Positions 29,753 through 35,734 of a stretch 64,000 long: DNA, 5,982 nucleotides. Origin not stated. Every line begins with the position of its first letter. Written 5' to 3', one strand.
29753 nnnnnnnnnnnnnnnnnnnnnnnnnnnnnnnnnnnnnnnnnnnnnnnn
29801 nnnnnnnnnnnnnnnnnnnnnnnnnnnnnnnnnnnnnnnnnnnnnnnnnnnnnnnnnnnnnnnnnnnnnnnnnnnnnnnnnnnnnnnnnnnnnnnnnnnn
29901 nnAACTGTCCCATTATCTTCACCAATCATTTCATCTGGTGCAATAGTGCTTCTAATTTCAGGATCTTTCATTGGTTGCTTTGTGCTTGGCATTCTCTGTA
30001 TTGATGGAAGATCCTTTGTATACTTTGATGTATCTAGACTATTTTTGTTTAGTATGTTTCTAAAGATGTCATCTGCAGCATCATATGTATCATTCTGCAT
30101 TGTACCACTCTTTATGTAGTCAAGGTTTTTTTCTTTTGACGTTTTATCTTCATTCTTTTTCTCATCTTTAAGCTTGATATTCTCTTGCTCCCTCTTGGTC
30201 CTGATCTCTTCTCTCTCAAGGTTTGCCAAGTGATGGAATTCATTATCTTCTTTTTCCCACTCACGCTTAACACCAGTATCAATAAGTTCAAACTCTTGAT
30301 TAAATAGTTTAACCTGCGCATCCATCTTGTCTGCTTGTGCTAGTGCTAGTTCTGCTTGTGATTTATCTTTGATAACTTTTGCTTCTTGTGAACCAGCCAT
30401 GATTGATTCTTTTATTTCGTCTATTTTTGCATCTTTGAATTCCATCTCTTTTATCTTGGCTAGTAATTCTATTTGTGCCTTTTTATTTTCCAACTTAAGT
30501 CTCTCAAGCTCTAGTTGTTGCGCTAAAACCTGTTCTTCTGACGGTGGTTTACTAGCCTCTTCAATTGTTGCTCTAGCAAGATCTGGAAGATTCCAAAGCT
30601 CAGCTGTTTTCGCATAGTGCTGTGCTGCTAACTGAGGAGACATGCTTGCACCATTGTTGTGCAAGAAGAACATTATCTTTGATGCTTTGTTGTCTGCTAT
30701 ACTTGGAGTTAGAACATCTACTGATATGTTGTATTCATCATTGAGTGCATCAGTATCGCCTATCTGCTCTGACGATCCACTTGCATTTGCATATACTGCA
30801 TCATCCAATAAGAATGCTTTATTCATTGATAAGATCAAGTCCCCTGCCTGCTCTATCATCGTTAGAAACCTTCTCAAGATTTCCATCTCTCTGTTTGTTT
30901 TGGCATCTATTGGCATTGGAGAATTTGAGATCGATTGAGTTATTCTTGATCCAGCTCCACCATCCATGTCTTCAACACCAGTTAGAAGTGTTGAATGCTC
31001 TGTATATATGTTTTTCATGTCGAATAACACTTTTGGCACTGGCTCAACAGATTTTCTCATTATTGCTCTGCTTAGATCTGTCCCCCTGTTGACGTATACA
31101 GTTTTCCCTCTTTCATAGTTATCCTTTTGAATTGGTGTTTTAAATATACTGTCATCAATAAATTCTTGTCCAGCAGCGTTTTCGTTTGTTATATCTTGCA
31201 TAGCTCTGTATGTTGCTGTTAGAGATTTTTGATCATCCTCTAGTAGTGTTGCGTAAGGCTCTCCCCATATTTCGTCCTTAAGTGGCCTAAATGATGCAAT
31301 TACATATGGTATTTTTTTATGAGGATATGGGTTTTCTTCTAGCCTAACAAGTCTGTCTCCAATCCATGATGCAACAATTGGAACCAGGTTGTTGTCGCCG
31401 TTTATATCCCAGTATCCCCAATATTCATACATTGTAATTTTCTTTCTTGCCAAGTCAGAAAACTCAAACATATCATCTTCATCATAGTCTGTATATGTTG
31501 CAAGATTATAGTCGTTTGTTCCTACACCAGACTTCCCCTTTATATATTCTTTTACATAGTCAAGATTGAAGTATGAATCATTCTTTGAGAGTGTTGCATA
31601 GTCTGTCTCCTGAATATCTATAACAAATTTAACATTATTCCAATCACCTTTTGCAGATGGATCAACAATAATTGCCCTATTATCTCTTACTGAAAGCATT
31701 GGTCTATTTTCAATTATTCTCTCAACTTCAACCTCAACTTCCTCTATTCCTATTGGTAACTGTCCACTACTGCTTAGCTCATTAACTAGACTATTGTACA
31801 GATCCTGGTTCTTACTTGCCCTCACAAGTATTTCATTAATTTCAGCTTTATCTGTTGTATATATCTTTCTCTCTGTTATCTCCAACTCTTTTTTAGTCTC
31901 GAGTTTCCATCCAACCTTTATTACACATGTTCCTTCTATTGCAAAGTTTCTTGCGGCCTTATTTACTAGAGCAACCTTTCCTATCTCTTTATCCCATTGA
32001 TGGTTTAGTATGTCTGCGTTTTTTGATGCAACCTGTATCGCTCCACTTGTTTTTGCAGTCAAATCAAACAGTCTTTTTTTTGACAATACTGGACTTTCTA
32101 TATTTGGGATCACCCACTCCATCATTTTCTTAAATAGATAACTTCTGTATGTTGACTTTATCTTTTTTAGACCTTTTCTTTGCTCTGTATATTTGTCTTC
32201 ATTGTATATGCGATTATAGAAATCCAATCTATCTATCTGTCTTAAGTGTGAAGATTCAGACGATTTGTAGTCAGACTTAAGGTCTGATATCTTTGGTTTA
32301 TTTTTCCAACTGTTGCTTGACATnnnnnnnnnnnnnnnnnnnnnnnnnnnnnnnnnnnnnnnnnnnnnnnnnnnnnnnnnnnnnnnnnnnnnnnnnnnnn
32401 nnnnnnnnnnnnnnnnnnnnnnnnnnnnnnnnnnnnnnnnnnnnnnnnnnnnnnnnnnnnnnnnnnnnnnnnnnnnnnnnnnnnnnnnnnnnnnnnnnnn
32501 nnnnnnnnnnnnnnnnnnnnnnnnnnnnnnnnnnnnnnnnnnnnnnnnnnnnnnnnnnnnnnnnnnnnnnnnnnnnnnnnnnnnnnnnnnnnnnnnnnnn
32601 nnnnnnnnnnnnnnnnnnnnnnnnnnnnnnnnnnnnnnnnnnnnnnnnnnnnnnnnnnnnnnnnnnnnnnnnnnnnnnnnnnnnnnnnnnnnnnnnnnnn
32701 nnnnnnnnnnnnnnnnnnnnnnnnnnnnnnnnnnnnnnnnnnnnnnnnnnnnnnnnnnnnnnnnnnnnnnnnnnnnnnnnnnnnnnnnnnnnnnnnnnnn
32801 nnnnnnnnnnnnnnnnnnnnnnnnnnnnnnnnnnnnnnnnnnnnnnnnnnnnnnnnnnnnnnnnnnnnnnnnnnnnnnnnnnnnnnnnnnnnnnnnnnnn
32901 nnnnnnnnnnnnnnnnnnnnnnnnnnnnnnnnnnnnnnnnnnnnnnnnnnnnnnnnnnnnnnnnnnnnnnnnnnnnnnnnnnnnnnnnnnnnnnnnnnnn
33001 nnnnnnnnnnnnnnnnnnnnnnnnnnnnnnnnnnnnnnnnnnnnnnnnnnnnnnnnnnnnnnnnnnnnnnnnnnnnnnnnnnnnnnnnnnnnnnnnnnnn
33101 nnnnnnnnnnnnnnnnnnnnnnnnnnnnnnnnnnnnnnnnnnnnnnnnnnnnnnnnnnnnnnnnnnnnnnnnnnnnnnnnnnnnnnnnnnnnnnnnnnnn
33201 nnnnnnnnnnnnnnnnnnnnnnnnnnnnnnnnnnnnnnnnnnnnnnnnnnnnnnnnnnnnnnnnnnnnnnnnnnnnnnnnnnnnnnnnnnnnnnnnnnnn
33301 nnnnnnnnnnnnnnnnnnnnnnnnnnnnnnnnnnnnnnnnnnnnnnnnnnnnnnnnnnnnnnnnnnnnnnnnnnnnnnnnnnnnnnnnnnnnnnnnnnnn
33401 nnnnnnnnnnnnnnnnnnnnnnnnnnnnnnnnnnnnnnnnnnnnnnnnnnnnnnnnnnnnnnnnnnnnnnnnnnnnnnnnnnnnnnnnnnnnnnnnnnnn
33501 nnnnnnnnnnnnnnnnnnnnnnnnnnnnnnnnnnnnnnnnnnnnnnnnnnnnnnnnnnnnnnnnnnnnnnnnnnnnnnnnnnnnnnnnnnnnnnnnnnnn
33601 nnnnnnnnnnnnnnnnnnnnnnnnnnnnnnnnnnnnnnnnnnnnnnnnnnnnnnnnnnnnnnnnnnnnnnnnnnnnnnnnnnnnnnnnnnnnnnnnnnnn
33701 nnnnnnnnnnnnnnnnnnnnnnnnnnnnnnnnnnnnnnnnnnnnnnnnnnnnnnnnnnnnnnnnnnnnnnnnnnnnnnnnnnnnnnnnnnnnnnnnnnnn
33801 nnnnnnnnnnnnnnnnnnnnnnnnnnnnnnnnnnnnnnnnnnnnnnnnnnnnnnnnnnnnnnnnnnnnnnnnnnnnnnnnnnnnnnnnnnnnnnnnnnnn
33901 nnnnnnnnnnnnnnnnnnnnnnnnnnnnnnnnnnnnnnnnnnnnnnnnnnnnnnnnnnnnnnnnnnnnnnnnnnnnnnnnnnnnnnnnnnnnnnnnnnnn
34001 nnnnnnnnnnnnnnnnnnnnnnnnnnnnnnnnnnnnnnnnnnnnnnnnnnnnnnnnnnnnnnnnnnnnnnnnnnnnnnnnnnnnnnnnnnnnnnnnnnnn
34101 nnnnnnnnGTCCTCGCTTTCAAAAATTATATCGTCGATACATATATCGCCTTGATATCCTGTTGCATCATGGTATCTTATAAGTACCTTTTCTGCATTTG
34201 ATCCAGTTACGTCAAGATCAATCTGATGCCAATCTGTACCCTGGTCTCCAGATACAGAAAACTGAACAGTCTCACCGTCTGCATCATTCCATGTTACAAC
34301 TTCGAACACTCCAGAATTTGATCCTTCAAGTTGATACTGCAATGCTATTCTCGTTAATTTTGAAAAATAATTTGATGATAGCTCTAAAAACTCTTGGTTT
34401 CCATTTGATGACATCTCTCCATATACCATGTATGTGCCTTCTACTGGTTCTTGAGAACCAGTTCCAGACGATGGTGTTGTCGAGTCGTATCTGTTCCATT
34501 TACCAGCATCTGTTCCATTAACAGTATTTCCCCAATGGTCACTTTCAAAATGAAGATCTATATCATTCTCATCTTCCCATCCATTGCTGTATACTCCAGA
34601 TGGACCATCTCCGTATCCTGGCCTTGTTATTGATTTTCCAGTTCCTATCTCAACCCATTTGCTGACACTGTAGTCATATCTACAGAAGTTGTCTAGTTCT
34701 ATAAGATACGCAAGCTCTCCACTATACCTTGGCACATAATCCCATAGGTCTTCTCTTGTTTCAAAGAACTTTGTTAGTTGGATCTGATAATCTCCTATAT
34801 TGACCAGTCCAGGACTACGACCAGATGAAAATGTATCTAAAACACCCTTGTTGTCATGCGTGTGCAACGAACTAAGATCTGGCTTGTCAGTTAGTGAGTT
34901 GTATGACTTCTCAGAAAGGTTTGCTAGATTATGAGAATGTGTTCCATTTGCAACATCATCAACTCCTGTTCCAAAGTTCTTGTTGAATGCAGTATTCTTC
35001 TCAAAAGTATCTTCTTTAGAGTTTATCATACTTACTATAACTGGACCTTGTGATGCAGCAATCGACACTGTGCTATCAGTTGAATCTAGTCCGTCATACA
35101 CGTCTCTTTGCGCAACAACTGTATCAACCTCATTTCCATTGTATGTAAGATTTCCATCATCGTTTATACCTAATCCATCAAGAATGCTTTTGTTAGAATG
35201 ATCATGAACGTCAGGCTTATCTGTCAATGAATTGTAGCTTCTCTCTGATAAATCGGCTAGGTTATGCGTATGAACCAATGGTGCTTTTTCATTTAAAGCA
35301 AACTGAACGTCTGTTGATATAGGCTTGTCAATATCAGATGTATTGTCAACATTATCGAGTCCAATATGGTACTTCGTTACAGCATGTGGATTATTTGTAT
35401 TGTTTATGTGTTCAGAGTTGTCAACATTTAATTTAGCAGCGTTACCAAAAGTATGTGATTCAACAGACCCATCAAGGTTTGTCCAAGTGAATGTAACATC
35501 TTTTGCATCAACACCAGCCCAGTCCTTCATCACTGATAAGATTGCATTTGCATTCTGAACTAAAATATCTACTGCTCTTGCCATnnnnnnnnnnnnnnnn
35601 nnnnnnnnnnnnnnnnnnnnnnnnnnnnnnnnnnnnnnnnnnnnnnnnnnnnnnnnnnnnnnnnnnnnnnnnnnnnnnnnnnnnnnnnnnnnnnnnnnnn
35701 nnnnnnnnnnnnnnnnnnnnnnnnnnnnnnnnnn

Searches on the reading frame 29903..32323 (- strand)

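Call 39: search_protein_families(library=phrogs, proteins=[window:29903-32323:-], max_evalue=0.00001)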
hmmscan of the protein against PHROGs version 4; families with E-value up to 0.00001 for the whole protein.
window:29903-32323:- (807 aa): 1 family
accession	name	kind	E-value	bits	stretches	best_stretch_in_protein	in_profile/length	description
phrog_1216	-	head and packaging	3.5e-103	347.5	1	4-719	9-697/714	portal protein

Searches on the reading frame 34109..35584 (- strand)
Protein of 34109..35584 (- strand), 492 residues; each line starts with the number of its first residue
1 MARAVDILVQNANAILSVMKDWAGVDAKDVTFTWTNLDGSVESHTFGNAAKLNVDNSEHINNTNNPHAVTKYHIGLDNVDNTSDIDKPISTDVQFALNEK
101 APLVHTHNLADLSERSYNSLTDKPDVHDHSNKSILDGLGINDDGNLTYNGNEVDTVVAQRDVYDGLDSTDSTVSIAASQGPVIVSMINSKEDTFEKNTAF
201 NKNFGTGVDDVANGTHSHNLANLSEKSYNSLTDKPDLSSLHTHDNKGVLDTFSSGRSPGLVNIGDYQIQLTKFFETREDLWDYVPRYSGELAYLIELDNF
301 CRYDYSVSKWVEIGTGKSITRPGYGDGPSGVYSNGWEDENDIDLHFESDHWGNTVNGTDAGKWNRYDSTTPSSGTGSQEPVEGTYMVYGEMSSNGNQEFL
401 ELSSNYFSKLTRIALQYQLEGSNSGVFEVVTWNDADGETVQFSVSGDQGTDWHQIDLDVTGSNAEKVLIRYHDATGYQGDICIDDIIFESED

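Call 39: search_protein_families(library=phrogs, proteins=[window:34109-35584:-], max_evalue=0.00001)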
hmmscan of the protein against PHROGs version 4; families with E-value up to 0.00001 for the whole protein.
window:34109-35584:- (492 aa): 11 families
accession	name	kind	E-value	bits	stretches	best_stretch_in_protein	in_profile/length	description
phrog_35419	-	tail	2.8e-11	44.3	1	59-136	62-139/414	tail fiber protein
phrog_5207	-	unknown function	8.9e-11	41.9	1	69-114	469-514/689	-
phrog_7449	-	unknown function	1.1e-09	37.6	1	52-119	419-490/1714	-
phrog_24819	-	unknown function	5.3e-09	35.7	1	44-101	85-139/823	-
phrog_38418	-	unknown function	1.7e-08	34.9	1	66-106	285-325/472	-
phrog_8078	-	head and packaging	1.8e-08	33.7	1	66-113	456-503/1392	virion structural protein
phrog_38707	-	unknown function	7.6e-08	32.4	1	68-123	403-461/675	-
phrog_13892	-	tail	9.5e-08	32.5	1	69-108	563-602/676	minor tail protein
phrog_25620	-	tail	1.9e-07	31.7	1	45-101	212-263/348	tail collar fiber protein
phrog_10485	-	unknown function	4.3e-07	29.6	0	192-254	334-389/788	-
phrog_30593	-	unknown function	4.9e-07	30.3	1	41-102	79-138/322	-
